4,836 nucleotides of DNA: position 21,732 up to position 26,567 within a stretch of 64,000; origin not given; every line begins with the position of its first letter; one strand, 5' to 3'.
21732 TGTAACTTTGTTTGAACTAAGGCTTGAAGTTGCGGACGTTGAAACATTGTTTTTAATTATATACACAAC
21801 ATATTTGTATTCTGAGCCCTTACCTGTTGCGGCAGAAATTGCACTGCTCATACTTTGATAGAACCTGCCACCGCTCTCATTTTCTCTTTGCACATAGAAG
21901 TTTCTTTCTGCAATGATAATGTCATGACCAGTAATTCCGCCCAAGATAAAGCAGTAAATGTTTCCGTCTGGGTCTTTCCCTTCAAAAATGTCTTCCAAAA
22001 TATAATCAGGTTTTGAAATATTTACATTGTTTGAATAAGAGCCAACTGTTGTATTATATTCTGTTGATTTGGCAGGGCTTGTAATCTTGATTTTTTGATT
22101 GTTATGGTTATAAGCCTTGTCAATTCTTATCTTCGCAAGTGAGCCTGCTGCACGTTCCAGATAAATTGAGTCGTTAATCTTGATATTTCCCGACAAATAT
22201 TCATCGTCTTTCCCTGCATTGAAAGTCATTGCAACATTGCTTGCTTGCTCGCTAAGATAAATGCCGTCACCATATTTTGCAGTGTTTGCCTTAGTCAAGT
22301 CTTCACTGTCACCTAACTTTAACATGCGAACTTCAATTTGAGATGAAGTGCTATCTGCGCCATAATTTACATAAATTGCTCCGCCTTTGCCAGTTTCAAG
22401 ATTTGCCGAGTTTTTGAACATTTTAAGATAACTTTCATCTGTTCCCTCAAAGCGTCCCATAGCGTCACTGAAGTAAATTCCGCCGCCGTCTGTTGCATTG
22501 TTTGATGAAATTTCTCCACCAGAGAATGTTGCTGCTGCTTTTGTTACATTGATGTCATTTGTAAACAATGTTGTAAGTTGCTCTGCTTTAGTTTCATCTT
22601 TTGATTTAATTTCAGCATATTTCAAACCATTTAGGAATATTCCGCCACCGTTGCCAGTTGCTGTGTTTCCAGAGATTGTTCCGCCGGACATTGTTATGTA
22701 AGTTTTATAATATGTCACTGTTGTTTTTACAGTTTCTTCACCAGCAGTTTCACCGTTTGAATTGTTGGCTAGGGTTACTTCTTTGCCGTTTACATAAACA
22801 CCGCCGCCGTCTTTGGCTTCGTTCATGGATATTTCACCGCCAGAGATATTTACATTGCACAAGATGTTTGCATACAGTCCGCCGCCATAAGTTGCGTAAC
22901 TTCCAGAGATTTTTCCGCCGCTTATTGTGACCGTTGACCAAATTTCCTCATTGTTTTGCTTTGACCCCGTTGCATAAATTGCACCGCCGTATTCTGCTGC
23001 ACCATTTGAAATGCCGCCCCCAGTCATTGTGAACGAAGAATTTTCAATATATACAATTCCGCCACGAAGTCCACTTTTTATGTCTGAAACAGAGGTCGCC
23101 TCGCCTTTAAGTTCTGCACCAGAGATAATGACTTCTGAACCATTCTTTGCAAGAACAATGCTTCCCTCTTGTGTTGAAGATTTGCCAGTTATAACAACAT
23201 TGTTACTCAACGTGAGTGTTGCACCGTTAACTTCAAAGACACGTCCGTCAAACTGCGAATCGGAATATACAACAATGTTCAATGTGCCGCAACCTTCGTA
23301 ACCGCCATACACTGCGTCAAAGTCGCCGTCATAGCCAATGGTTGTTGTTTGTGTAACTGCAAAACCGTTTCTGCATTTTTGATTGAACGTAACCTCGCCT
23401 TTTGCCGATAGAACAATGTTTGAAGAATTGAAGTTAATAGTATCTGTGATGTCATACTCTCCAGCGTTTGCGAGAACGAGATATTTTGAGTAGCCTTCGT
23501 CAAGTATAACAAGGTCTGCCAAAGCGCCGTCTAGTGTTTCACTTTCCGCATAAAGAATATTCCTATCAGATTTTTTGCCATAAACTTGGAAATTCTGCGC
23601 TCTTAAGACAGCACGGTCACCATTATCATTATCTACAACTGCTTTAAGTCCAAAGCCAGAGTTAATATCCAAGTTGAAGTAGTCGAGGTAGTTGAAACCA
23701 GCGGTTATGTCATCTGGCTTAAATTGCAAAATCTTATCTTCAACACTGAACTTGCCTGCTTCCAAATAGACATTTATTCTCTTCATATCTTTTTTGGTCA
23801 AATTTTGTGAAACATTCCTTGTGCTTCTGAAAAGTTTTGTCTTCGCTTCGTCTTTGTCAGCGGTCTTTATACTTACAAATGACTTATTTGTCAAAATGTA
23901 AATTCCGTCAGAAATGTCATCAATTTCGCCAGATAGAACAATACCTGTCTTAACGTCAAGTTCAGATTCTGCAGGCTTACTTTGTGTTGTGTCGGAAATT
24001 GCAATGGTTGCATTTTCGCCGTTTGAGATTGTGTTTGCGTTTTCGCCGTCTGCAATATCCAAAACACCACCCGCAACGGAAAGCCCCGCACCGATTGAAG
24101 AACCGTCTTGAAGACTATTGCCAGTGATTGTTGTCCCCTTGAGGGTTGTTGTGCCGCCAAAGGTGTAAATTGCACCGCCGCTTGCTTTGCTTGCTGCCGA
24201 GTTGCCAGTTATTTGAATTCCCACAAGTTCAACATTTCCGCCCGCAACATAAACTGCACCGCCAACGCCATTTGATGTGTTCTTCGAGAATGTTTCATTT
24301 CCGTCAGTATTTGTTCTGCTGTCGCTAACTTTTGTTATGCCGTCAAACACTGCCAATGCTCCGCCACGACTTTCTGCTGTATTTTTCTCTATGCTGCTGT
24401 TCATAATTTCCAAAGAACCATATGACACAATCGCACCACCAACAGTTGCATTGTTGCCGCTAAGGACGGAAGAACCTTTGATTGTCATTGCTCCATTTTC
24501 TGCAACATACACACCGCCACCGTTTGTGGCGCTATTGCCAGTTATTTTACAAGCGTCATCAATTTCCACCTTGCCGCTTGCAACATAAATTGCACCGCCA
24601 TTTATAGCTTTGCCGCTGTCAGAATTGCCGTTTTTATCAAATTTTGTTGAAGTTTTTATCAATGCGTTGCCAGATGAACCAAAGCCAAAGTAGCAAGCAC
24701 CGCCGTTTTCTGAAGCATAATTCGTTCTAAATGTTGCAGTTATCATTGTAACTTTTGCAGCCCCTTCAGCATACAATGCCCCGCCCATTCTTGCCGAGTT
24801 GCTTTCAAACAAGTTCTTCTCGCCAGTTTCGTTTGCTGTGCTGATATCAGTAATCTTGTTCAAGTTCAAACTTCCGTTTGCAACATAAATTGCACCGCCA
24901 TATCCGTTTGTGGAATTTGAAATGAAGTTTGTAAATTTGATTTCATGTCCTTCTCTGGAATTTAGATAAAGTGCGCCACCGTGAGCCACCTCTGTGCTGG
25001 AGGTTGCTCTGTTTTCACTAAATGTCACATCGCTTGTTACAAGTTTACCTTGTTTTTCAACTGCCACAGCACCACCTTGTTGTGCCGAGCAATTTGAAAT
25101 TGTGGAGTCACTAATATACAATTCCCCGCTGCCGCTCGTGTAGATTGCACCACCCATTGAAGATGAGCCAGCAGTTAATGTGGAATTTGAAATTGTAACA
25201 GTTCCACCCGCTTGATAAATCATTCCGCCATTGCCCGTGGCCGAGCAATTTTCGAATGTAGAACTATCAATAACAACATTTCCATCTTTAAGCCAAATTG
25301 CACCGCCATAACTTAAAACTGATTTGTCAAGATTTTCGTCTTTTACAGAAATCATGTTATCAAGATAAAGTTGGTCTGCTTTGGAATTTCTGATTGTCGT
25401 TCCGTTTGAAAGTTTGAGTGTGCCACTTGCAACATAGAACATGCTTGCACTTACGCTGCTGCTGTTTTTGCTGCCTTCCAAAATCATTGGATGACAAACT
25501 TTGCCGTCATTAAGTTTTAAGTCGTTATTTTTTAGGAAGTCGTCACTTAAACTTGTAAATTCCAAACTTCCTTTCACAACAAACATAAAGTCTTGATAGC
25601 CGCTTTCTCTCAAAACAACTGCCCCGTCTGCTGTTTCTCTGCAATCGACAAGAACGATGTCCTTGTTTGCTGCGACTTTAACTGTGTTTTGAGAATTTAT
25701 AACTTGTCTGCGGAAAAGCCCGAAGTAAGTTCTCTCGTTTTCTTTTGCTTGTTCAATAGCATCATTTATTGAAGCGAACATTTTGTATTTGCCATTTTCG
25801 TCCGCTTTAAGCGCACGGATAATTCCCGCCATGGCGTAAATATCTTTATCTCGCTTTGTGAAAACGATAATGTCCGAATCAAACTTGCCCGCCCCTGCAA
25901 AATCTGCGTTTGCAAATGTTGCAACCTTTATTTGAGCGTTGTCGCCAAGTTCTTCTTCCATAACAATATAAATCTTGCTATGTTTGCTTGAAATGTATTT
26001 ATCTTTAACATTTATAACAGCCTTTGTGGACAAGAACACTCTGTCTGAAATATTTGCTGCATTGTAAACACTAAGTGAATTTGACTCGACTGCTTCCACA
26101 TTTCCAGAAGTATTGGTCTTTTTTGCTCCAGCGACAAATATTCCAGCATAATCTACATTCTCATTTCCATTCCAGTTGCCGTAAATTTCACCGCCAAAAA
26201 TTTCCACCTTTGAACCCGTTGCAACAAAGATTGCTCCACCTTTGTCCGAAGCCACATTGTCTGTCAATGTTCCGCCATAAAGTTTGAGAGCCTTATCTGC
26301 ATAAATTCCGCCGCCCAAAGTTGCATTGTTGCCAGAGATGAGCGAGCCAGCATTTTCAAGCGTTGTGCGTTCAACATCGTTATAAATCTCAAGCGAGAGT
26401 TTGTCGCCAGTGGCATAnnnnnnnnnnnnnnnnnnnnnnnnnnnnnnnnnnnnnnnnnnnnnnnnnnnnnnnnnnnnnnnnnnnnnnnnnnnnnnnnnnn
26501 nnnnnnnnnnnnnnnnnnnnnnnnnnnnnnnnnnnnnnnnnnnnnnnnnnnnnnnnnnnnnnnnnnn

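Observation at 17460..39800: Seven beta-helix cassettes share a cap-repeat-tail layout; three alternate with Flg_new linkers and four are fused head to tail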

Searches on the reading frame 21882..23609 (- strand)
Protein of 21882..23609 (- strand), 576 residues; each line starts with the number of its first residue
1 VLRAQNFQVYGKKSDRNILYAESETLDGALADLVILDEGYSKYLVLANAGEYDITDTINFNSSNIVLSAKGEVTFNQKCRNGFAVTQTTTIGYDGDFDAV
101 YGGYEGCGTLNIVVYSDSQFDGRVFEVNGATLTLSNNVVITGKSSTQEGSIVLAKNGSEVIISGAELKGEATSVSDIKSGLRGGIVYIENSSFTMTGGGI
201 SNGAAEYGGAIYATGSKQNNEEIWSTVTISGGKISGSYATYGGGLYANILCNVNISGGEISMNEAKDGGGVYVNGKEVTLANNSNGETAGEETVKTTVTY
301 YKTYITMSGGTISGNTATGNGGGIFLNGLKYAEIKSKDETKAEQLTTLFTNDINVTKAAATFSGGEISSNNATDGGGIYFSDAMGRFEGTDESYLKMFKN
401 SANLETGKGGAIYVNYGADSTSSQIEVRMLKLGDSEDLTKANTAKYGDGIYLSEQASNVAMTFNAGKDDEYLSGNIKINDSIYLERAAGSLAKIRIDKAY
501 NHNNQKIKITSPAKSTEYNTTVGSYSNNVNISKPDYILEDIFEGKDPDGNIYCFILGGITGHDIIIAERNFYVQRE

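Call 10: search_protein_families(library=pfam, proteins=[window:21882-23609:-], max_evalue=1)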
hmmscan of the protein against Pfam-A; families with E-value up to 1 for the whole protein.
window:21882-23609:- (576 aa): 1 family
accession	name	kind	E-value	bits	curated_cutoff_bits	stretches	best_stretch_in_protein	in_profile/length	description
PF02415.23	Chlam_PMP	-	0.28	12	20.6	2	399-414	6-18/19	Chlamydia polymorphic membrane protein (Chlamydia_PMP) repeat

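Call 86: search_protein_families(library=ncbifam, proteins=[window:21882-23609:-], max_evalue=1)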
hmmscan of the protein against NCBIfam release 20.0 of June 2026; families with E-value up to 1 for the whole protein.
window:21882-23609:- (576 aa): 2 families
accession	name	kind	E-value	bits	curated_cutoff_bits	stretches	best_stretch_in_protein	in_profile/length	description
TIGR01376.1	POMP_repeat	repeat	0.0003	20.5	15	1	200-216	8-24/28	polymorphic outer membrane protein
TIGR03804.1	para_beta_helix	repeat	0.0084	15.8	19.45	1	308-328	8-28/44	parallel beta-helix repeat protein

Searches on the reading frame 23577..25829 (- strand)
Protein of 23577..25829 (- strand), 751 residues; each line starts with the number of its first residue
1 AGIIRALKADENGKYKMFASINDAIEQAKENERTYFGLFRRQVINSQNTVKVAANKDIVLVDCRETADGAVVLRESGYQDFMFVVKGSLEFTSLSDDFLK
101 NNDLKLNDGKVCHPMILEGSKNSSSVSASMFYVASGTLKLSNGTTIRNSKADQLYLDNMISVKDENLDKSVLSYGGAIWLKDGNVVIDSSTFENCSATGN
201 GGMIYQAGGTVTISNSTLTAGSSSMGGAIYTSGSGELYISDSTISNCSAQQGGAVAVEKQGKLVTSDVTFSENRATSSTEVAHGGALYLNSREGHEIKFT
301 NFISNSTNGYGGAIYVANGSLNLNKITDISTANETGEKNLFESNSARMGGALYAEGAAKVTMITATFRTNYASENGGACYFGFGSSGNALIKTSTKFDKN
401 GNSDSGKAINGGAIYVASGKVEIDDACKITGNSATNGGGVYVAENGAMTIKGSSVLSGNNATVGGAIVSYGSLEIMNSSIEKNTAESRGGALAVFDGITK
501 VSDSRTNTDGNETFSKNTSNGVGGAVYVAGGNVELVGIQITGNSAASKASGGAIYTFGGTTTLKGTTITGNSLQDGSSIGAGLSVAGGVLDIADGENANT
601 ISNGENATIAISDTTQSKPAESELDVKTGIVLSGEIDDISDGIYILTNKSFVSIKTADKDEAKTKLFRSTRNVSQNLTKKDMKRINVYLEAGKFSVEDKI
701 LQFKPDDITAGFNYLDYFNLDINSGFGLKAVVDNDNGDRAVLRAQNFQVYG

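Call 10: search_protein_families(library=pfam, proteins=[window:23577-25829:-], max_evalue=1)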
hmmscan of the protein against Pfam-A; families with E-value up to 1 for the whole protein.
window:23577-25829:- (751 aa): 1 family
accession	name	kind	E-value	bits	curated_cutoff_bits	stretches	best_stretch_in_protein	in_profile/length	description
PF02415.23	Chlam_PMP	-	2.8e-15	55.2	20.6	3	513-528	3-18/19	Chlamydia polymorphic membrane protein (Chlamydia_PMP) repeat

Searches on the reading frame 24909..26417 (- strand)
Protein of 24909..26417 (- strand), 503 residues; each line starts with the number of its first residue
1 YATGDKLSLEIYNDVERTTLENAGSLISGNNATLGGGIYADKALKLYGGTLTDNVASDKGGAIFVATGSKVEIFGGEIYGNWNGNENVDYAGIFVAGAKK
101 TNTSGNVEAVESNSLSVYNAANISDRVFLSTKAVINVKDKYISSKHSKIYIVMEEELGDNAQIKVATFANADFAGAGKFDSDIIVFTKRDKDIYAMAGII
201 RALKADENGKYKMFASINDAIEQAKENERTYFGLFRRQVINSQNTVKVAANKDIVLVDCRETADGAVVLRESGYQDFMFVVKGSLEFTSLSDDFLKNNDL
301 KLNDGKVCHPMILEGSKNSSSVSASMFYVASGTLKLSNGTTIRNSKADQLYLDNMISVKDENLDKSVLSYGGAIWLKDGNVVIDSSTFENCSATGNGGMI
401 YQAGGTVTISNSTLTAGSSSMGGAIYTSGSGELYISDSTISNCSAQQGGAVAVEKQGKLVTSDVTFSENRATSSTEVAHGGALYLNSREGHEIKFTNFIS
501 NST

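Call 78: predict_structure(alignment_id=A3)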
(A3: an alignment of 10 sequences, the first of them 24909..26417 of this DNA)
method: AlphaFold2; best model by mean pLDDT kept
length: 503 residues; sequences in the alignment: 10
mean_pLDDT: 83.2   pTM: 0.78
mean pLDDT of the five models: 83.2, 82.1, 81.8, 79.4, 75.8
residues with pLDDT >= 90: 174; 70-90: 256; 50-70: 57; < 50: 16
segments of 3 or more residues with pLDDT < 50: 1-16
pLDDT, mean of each block of 10 residues (from residue 1): 32 47 83 89 86 91 89 90 84 91 87 86 91 89 81 80 88 80 83 88 83 87 92 88 82 94 84 84 95 83 74 77 82 95 82 66 62 88 97 87 93 94 87 94 89 82 93 69 75 62 83
secondary structure, 60 per line:
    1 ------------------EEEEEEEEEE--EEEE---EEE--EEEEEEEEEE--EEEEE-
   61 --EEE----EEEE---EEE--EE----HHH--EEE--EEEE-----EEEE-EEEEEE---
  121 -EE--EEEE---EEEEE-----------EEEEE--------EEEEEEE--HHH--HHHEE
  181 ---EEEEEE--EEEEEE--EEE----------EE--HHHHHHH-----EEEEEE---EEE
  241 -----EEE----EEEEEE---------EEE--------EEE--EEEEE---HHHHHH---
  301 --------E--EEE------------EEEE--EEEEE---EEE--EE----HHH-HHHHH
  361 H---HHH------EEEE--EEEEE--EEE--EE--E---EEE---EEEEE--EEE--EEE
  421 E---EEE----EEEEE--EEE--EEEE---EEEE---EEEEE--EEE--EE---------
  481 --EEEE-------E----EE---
elements in order: E19-28 E31-34 E38-40 E43-52 E55-59 E63-65 E70-73 E77-79 E93-95 E98-101 E107-110 E112-117 E126-129 E133-137 E149-153 E162-168 E184-189 E192-197 E200-202 H217-223 E229-234 E238-240 E246-248 E253-258 E268-270 E279-281 E284-288 H292-297 E312-314 E327-330 E333-337 E341-343 H356-361 E374-377 E380-384 E387-389 E400-402 E406-410 E413-415 E418-421 E425-427 E432-436 E439-441 E444-447 E451-454 E458-462 E465-467 E483-486

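Call 82: fold_search(model_id=the predicted structure, library=pdb)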
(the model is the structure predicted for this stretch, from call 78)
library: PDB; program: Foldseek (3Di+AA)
matches with E <= 10: 265; with E <= 0.001: 1
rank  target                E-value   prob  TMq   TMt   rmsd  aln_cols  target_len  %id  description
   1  4pey_A                8.0e-04  0.66  0.16  0.15  22.5       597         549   10  Structure of the E502A variant of sacteLam55A from Streptomyces sp. SirexAA-E in complex with laminaritriose (released 2015-03-18)
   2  4pew_B                2.6e-03  0.54  0.16  0.15  22.2       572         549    8  Structure of sacteLam55A from Streptomyces sp. SirexAA-E (released 2015-03-18)
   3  4pew_A                4.4e-03  0.51  0.17  0.16  22.2       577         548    9  Structure of sacteLam55A from Streptomyces sp. SirexAA-E (released 2015-03-18)
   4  4pex_B                4.4e-03  0.47  0.16  0.15  22.1       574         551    8  Structure of the E502A variant of sacteLam55A from Streptomyces sp. SirexAA-E in complex with glucose (released 2015-03-18)
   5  4pex_A                5.9e-03  0.44  0.17  0.16  21.9       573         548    8  Structure of the E502A variant of sacteLam55A from Streptomyces sp. SirexAA-E in complex with glucose (released 2015-03-18)
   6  5uyt_B                1.3e-02  0.18  0.12  0.14  21.7       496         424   10  Crystal structure of ice binding protein from an Antarctic bacterium Flavobacteriaceae (released 2017-10-25)
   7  5w6h_A                1.6e-02  0.54  0.17  0.13  16.0       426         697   10  Crystal structure of Bacteriophage CBA120 tailspike protein 4 enzymatically active domain (TSP4dN, orf213) (released 2018-10-24)
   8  4q1q_A                2.2e-02  0.35  0.14  0.22  16.7       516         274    9  Crystal structure of TibC-catalyzed hyper-glycosylated TibA55-350 fragment (released 2014-09-17)
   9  7dmk_B                2.4e-02  0.57  0.26  0.19  26.2       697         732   11  PL6 alginate lyase BcAlyPL6 (released 2021-10-06)
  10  3zpp                  2.7e-02  0.21  0.16  0.18  18.7       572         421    7  Structure of the Streptococcus pneumoniae surface protein and adhesin PfbA (released 2013-05-29)
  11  4mxn_B                2.8e-02  0.75  0.17  0.32  14.0       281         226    9  Crystal structure of a putative glycosyl hydrolase (PARMER_00599) from Parabacteroides merdae ATCC 43184 at 1.95 A res (released 2013-10-23)
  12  7dmk_A                3.7e-02  0.25  0.21  0.15  24.4       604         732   11  PL6 alginate lyase BcAlyPL6 (released 2021-10-06)
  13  4mxn_D                4.7e-02  0.54  0.15  0.28  13.8       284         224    9  Crystal structure of a putative glycosyl hydrolase (PARMER_00599) from Parabacteroides merdae ATCC 43184 at 1.95 A res (released 2013-10-23)
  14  5gkd_A                5.5e-02  0.33  0.22  0.16  24.4       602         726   10  Structure of PL6 family alginate lyase AlyGC (released 2017-02-08)
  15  4mxn_A                6.0e-02  0.66  0.17  0.34  14.3       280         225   10  Crystal structure of a putative glycosyl hydrolase (PARMER_00599) from Parabacteroides merdae ATCC 43184 at 1.95 A res (released 2013-10-23)
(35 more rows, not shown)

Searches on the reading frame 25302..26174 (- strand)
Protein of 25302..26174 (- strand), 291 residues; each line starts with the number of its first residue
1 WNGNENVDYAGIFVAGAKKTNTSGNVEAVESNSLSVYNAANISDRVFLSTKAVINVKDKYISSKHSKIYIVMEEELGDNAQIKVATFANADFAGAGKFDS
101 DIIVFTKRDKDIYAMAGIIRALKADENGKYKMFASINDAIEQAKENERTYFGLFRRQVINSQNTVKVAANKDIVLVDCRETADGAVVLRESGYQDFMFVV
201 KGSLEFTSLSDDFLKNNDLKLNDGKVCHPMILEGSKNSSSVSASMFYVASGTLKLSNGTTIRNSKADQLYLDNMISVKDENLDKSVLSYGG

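Call 22: find_related_loci(query=window:25302-26174:-, collection=metagenome_contigs, flank=10000)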
Query window:25302-26174:- (291 aa) in metagenome_contigs; peptide patterns used: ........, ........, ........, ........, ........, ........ (x = any residue, [..] = any of these).
82 stretches matched a pattern; 2 encode a relative of the query (tblastn E <= 1e-3); 2 distinct loci.
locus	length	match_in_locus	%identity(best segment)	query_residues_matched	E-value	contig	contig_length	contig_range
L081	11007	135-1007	97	1-291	0e+0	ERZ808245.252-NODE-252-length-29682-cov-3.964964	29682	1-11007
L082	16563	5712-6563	61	6-291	7e-111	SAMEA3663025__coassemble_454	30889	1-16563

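Call 76: search_protein_families(library=pfam, proteins=[L082:450-2702:+], max_evalue=1)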
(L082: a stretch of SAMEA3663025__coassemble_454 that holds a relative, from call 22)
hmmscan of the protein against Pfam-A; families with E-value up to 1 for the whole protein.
L082:450-2702:+ (751 aa): 4 families
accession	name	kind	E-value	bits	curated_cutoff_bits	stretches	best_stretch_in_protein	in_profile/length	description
PF09479.16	Flg_new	-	2.9e-05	24.6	27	1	680-716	32-65/65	Listeria-Bacteroides repeat domain (List_Bact_rpt)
PF18998.6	Flg_new_2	-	0.04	14.4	23.6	1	49-87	33-71/73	Divergent InlB B-repeat domain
PF24650.2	TT1_Tal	-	0.09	12.9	27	1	93-135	34-76/90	Tal, N-terminal tail tube TT1 domain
PF01539.22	HCV_env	-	0.15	12.2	22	1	16-76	7-67/190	Hepatitis C virus envelope glycoprotein E1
